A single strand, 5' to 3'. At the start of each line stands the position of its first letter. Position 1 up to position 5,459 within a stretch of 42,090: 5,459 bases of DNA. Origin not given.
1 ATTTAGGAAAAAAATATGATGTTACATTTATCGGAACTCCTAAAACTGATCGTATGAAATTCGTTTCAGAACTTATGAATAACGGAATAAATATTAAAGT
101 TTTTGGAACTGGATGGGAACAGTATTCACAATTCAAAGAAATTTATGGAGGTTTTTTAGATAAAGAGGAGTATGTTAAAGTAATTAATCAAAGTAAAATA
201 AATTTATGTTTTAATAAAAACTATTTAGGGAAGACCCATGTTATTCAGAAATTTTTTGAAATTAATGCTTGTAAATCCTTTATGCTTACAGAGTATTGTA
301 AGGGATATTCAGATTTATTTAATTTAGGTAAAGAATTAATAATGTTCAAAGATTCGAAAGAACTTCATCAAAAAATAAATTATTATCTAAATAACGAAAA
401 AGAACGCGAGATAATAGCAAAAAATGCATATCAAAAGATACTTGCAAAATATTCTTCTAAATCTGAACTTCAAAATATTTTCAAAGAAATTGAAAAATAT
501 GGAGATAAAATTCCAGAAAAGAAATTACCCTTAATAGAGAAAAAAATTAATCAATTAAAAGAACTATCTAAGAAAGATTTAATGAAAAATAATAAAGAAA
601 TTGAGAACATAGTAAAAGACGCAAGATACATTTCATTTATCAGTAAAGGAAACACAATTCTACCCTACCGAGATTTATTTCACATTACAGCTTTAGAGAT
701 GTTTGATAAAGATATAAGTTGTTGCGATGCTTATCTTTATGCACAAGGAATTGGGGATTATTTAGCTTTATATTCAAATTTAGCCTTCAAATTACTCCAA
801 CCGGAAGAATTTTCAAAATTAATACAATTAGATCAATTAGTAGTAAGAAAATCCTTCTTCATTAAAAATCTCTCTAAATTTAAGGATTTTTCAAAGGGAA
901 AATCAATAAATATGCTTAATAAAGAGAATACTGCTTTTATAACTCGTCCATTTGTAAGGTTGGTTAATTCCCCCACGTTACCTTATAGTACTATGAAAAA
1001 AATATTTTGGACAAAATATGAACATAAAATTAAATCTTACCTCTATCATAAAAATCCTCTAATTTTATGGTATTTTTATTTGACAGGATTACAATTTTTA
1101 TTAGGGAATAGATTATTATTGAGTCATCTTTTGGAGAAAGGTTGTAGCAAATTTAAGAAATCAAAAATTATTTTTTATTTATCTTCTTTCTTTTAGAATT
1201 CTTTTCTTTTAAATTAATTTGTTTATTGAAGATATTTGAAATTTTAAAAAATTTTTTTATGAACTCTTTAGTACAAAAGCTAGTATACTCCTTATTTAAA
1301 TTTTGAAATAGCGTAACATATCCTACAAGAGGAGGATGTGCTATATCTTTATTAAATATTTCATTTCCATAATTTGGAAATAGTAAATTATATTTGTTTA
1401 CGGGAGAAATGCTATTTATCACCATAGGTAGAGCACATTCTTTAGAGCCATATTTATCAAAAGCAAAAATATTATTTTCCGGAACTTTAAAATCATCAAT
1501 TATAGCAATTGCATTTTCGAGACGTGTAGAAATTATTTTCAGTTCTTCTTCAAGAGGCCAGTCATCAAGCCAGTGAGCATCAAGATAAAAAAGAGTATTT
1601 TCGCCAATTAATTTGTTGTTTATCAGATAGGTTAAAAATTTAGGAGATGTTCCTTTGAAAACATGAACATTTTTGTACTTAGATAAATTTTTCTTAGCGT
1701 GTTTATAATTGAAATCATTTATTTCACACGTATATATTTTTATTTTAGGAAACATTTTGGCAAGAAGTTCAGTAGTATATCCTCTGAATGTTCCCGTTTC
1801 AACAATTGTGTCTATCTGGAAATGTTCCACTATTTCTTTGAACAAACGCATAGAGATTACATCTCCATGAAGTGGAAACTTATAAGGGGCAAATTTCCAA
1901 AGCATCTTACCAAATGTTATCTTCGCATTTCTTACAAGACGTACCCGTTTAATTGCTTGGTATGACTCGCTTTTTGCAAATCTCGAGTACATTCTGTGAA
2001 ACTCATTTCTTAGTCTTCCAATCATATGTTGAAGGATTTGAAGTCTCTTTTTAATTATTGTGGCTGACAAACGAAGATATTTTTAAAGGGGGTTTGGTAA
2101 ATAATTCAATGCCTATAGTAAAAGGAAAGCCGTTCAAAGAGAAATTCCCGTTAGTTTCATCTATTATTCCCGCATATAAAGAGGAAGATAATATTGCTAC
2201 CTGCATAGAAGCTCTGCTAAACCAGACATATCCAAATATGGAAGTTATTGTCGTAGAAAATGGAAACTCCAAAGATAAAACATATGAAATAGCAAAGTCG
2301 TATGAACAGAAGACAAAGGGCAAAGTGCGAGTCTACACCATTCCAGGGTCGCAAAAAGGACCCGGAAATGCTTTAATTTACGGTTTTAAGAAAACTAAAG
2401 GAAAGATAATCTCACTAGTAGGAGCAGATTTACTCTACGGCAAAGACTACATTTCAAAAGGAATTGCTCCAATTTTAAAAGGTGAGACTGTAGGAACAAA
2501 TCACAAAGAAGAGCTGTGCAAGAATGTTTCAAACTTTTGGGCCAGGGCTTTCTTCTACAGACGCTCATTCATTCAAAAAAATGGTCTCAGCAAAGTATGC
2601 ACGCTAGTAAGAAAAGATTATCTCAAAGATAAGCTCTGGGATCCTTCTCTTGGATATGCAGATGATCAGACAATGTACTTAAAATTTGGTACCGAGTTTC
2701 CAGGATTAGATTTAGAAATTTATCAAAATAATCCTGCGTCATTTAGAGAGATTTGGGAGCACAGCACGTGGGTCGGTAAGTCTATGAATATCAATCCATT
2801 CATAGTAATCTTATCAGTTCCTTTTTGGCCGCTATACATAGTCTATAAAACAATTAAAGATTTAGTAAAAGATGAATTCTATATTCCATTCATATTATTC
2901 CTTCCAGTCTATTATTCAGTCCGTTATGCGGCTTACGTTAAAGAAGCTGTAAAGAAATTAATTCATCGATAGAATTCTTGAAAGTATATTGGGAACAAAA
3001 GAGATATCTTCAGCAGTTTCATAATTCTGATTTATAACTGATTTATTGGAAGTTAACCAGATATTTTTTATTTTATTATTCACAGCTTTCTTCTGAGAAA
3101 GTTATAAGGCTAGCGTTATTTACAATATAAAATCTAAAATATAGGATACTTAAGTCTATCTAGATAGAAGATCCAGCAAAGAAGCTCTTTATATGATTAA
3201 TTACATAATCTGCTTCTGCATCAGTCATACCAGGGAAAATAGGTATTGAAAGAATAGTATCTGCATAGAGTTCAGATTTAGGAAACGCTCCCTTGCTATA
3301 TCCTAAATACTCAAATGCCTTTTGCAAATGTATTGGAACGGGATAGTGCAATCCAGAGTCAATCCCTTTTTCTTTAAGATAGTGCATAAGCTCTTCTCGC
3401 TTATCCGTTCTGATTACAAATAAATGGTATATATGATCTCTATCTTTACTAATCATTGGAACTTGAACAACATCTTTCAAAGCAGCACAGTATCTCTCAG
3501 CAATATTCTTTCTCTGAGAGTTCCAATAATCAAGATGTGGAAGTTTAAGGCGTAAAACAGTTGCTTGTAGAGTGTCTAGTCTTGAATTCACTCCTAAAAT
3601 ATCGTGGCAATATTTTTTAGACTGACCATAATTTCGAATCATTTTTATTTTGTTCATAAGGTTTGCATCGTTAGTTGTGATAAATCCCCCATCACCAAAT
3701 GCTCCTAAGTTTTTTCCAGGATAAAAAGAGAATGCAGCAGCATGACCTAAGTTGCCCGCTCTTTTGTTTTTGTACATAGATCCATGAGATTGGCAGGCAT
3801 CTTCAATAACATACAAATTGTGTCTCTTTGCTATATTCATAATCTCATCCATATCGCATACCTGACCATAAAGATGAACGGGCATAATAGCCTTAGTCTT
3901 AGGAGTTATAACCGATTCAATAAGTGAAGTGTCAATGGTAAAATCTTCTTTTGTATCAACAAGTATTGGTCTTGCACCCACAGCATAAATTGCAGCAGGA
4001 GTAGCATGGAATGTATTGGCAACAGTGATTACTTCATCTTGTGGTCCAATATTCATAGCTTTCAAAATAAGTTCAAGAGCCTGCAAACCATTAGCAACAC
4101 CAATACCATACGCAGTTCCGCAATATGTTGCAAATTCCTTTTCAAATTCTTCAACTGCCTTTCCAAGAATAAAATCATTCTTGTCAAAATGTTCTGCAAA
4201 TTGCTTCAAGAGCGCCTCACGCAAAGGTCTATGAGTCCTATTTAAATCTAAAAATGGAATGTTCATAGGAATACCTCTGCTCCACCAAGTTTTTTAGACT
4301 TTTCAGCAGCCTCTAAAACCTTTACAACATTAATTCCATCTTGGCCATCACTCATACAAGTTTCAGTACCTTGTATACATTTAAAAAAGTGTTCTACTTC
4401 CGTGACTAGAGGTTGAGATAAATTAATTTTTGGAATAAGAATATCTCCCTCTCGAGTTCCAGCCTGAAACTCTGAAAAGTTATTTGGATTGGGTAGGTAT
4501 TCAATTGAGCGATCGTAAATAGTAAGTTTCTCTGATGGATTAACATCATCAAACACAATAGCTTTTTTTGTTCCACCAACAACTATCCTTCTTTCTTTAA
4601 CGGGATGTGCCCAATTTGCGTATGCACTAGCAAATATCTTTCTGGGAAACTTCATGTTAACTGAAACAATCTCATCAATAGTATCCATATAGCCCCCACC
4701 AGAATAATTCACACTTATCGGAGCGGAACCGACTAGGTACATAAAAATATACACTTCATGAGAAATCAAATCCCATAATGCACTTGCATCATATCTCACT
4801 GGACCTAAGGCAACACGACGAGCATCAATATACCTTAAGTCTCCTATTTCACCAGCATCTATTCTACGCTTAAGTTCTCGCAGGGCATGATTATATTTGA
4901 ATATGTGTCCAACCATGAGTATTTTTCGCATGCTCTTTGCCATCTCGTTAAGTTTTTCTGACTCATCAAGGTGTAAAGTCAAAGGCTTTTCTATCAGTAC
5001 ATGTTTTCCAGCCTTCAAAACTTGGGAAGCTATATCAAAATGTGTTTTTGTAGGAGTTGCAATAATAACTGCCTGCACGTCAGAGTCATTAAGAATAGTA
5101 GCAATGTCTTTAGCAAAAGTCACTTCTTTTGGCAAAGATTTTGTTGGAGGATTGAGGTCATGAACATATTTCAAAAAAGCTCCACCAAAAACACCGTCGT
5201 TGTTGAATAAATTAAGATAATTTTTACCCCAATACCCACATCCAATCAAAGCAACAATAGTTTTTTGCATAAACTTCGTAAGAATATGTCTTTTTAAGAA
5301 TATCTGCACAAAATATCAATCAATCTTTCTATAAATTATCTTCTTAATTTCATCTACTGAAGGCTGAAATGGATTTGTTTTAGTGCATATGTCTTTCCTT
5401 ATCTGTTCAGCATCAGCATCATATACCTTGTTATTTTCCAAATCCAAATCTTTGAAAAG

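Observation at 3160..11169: Nine-gene overlapped operon for a carrier-protein-dependent, LuxE/LuxC-type acyl decoration of an amino sugar, inside an archaeal glycosylation island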

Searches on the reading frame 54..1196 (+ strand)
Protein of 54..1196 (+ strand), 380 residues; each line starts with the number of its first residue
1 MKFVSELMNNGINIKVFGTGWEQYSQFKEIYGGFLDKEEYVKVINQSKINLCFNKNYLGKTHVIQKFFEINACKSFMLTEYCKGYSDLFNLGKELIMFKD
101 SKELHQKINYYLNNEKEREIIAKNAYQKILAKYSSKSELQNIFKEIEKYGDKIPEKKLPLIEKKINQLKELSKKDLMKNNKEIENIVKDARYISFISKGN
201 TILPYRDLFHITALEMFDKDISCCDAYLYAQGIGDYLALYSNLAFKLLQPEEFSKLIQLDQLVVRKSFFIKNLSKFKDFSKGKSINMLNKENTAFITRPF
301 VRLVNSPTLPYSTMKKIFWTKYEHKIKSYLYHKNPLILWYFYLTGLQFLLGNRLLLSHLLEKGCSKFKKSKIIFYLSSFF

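Call 8: search_protein_families(library=pfam, proteins=[window:54-1196:+], max_evalue=0.001)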
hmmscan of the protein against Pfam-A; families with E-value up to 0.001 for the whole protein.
window:54-1196:+ (380 aa): 1 family
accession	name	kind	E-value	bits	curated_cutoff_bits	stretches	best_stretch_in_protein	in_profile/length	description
PF13524.12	Glyco_trans_1_2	-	6.7e-29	101.1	25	1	3-142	5-142/144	Glycosyl transferase-like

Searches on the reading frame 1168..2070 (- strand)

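Call 8: search_protein_families(library=pfam, proteins=[window:1168-2070:-], max_evalue=0.001)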
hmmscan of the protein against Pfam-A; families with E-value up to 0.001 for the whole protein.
window:1168-2070:- (300 aa): 1 family
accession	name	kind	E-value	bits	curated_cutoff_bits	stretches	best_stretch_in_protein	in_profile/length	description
PF01596.23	Methyltransf_3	-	0.00013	21.8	22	1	81-165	40-128/204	O-methyltransferase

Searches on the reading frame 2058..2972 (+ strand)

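Call 8: search_protein_families(library=pfam, proteins=[window:2058-2972:+], max_evalue=0.001)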
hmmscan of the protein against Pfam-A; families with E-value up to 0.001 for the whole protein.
window:2058-2972:+ (304 aa): 3 families
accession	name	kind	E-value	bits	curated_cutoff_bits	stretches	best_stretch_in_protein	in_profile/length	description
PF00535.33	Glycos_transf_2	-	3.5e-27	95.8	23.3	1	35-165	2-131/168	Glycosyl transferase family 2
PF13641.12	Glyco_tranf_2_3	-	1.1e-13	52.2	27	1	33-171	3-145/230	Glycosyltransferase like family 2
PF10111.15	Glyco_tranf_2_2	-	2.8e-05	24.2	27.3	1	35-135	2-102/276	Glycosyltransferase like family 2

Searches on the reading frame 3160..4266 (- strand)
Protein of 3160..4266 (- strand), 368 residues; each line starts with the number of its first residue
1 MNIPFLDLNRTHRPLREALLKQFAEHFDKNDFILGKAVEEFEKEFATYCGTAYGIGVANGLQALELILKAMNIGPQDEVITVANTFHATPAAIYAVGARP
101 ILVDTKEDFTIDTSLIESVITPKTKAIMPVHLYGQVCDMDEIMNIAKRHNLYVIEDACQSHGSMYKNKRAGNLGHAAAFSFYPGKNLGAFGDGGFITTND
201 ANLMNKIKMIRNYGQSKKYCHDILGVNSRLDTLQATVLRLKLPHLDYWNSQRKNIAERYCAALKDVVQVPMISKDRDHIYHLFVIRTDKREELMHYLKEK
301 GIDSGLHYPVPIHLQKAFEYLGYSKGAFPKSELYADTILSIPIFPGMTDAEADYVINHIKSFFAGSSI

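Call 4: search_protein_families(library=pfam, proteins=[window:3160-4266:-], max_evalue=0.01)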
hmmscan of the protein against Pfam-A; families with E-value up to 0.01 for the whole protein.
window:3160-4266:- (368 aa): 5 families
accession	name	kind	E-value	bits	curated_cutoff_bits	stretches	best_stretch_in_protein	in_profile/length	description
PF01041.23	DegT_DnrJ_EryC1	-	1.8e-115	386.5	19.8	1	17-359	5-359/360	DegT/DnrJ/EryC1/StrS aminotransferase family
PF00266.25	Aminotran_5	-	2.8e-07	30.3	21.5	1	39-164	46-183/371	Aminotransferase class-V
PF01053.26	Cys_Met_Meta_PP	-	1.7e-05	24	27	1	39-165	55-182/381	Cys/Met metabolism PLP-dependent enzyme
PF01212.27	Beta_elim_lyase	-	0.00058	19.7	27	1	37-158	33-170/288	Beta-eliminating lyase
PF06338.17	ComK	-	0.0018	18.5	22.3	1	119-171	5-61/152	ComK protein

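Call 5: search_protein_families(library=ncbifam, proteins=[window:3160-4266:-], max_evalue=0.001)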
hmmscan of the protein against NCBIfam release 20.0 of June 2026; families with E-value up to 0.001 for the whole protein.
window:3160-4266:- (368 aa): 27 families (the best 25 are shown)
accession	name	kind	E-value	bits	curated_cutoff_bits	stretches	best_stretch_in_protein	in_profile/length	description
TIGR03588.1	PseC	equivalog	1.2e-71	241.6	423.5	1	34-362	28-379/380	UDP-4-amino-4,6-dideoxy-N-acetyl-beta-L-altrosamine transaminase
NF008687.0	PRK11706.1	equivalog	2.6e-65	220.6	375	1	61-363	56-374/375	dTDP-4-amino-4,6-dideoxygalactose transaminase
NF008658.2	PRK11658.1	equivalog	1.1e-61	208.6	631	1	35-361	32-375/379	UDP-4-amino-4-deoxy-L-arabinose aminotransferase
TIGR04181.1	NHT_00031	hypoth_equivalog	2.5e-56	191.1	420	1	34-342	28-357/359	LegC family aminotransferase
TIGR02379.1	ECA_wecE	subfamily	1.3e-54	185.5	434.85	1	52-363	47-375/376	dTDP-4-amino-4,6-dideoxy-D-glucose transaminase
NF011936.0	PRK15407.1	equivalog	7.1e-48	163.4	423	2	34-216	63-253/440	lipopolysaccharide biosynthesis protein RfbH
TIGR04427.1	PLP_DesI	equivalog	1.7e-44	152.5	650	1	35-356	51-376/390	dTDP-4-dehydro-6-deoxyglucose aminotransferase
NF005816.0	PRK07682.1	equivalog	1.5e-09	37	620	1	60-157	99-203/390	aminotransferase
NF004770.0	PRK06108.1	subfamily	3.2e-08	32.8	422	1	57-161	102-214/396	pyridoxal phosphate-dependent aminotransferase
NF041091.1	asp_aminotase_Arch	equivalog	6.5e-08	31.8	550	1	55-157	90-200/376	aspartate aminotransferase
NF005817.0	PRK07683.1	equivalog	6.9e-08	31.6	575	1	61-161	99-205/387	aminotransferase A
NF004975.0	PRK06348.1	equivalog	4.5e-07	29.2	549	1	58-159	96-204/384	pyridoxal phosphate-dependent aminotransferase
NF041364.1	GntC_guanitoxin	equivalog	6.1e-07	28.7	415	1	63-157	72-174/356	guanitoxin biosynthesis PLP-dependent (S)-gamma-hydroxy-L-arginine cyclodehydratase GntC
NF006095.0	PRK08247.1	equivalog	8.3e-07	28.1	585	1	42-168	59-185/369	methionine biosynthesis PLP-dependent protein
NF004621.0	PRK05957.1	equivalog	9.3e-07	27.9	498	1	73-157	110-200/389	pyridoxal phosphate-dependent aminotransferase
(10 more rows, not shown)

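Call 34: search_solved_structures(query=window:3160-4266:-, max_evalue=1e-20)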
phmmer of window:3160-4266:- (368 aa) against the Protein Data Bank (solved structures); distinct sequences matched with E-value up to 1e-20: 50.
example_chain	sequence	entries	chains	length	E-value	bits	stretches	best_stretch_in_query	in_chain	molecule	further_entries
3frk_A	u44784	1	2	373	4.2e-113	381.3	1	2-361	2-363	QdtB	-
7b0d_A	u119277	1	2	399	2.6e-107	362.2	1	3-363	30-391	Glutamine--scyllo-inositol transaminase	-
2oga_A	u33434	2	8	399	2.4e-104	352.5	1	3-361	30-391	Transaminase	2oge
5u1z_A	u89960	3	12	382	9.9e-97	327.4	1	5-351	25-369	Putative aminotransferase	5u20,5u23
5u21_A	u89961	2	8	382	6.6e-96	324.7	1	5-351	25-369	Putative aminotransferase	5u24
7n63_A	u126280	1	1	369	3.7e-94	318.9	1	3-362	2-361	Putative aminotransferase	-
3uwc_A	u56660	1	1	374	3.2e-83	283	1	1-364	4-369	Nucleotide-sugar aminotransferase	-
3nu7_A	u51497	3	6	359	1.1e-73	251.6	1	3-351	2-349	Aminotransferase WbpE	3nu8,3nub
3nyu_A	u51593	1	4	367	1.1e-73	251.6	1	3-351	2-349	Aminotransferase WbpE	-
3nys_A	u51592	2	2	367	7.6e-73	248.8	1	3-351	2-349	Aminotransferase WbpE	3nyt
8e75_A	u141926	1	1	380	1.2e-70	241.6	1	5-354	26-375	DegT/DnrJ/EryC1/StrS aminotransferase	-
8e77_A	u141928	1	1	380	1.2e-70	241.6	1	5-354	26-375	DegT/DnrJ/EryC1/StrS aminotransferase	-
4qgr_A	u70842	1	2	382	9.7e-67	228.8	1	4-363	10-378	DegT/DnrJ/EryC1/StrS aminotransferase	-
3bn1_A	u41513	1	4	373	2.1e-63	217.7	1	34-357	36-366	Perosamine synthetase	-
3dr7_A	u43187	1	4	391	2.5e-63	217.5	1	34-357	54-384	Putative perosamine synthetase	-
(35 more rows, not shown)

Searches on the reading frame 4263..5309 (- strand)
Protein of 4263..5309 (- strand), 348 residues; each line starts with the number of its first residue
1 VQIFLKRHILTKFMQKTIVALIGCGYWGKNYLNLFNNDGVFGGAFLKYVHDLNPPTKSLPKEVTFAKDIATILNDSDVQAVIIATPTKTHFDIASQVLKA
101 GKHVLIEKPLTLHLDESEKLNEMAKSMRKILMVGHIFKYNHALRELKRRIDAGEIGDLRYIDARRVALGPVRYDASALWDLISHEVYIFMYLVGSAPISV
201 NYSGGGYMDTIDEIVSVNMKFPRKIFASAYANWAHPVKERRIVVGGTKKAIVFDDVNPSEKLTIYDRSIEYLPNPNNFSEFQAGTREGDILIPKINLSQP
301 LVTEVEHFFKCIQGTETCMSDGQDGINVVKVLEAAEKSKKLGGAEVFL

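Call 4: search_protein_families(library=pfam, proteins=[window:4263-5309:-], max_evalue=0.01)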
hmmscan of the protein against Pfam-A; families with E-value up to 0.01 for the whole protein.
window:4263-5309:- (348 aa): 3 families
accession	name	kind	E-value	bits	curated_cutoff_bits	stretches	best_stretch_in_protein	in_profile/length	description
PF01408.29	GFO_IDH_MocA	-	2.2e-23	83.6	24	1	19-135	3-120/120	Oxidoreductase family, NAD-binding Rossmann fold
PF22725.1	GFO_IDH_MocA_C3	-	3.3e-12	46.9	27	1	144-251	2-123/124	GFO/IDH/MocA C-terminal domain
PF02894.22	GFO_IDH_MocA_C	-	4e-08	33.8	22.9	1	147-340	1-211/218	Oxidoreductase family, C-terminal alpha/beta domain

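Call 5: search_protein_families(library=ncbifam, proteins=[window:4263-5309:-], max_evalue=0.001)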
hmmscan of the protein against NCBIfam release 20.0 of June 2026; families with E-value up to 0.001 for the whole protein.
window:4263-5309:- (348 aa): 10 families
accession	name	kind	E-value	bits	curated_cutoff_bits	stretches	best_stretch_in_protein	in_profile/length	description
NF040723.1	UDP-GlcNAcDh_Arch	equivalog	1.8e-37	129.5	450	2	19-268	3-250/302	UDP-N-acetylglucosamine 3-dehydrogenase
TIGR04380.1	myo_inos_iolG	equivalog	8.9e-28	97.1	355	1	19-223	4-221/330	inositol 2-dehydrogenase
NF008607.0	PRK11579.1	subfamily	1.2e-20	73.8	330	1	61-163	48-150/346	oxidoreductase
NF052479.1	LevoglcsnDh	equivalog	2.9e-17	62.4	650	1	66-159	62-155/386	levoglucosan dehydrogenase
NF007574.0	PRK10206.1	equivalog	1.9e-15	56.8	352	1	61-163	49-151/345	oxidoreductase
NF052679.1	InsChiInosDhIolG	equivalog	4.1e-15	55.6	540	1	20-200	6-192/343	bifunctional inositol 2-dehydrogenase/D-chiro-inositol 1-dehydrogenase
NF058561.1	BT_2158_fam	equivalog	1.3e-13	50.4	750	1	58-163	76-182/487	glycoside 3-dehydrogenase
NF041392.1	XylDh_Gfo6_Halo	equivalog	2.6e-13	49.5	350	1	78-161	83-166/350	D-xylose 1-dehydrogenase Gfo6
NF058563.1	BT_2159_fam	equivalog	5e-13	48.8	650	1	19-162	3-147/350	disaccharide 3-dehydrogenase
TIGR03023.1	WcaJ_sugtrans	equivalog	0.00033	20.1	410.75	1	7-133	120-248/453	undecaprenyl-phosphate glucose phosphotransferase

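Call 33: search_solved_structures(query=window:4263-5309:-, max_evalue=0.001)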
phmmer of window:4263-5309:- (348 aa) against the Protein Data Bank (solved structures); distinct sequences matched with E-value up to 0.001: 83 (the best 60 are shown).
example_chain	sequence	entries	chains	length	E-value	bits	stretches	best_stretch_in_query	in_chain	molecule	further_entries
3c1a_A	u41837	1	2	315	3.3e-24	88.9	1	19-266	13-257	Putative oxidoreductase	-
7bvj_A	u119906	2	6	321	1.3e-19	73.8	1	76-210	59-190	Oxidoreductase, NAD-binding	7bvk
9azo_A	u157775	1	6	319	3.4e-18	69.1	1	14-205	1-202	PmdC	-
6z3c_AAA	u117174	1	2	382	1.5e-15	60.5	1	18-272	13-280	Gfo/Idh/MocA family oxidoreductase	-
6z3b_A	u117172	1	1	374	1.6e-15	60.4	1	19-272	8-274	Gfo/Idh/MocA family oxidoreductase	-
6z3b_B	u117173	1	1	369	2e-15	60.1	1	19-272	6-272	Gfo/Idh/MocA family oxidoreductase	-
3ec7_A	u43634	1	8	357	3.5e-14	55.9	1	21-194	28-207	Putative Dehydrogenase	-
3e82_A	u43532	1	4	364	5.1e-14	55.4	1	19-164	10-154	Putative oxidoreductase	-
4hkt_A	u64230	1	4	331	1.4e-13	54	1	69-209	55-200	Inositol 2-dehydrogenase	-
3db2_A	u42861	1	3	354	1.4e-13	54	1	70-163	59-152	putative NADPH-dependent oxidoreductase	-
3f4l_A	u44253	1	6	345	7.5e-13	51.6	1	61-164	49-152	Putative oxidoreductase yhhX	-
3kux_A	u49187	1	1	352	1.6e-12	50.5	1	63-163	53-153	Putative oxidoreductase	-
3gdo_A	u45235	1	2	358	1.9e-12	50.3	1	66-179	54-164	Uncharacterized oxidoreductase yvaA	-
3gfg_A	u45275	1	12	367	1.9e-12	50.2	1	66-179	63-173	Uncharacterized oxidoreductase yvaA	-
3dty_A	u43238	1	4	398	2e-12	50.2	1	77-163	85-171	Oxidoreductase, Gfo/Idh/MocA family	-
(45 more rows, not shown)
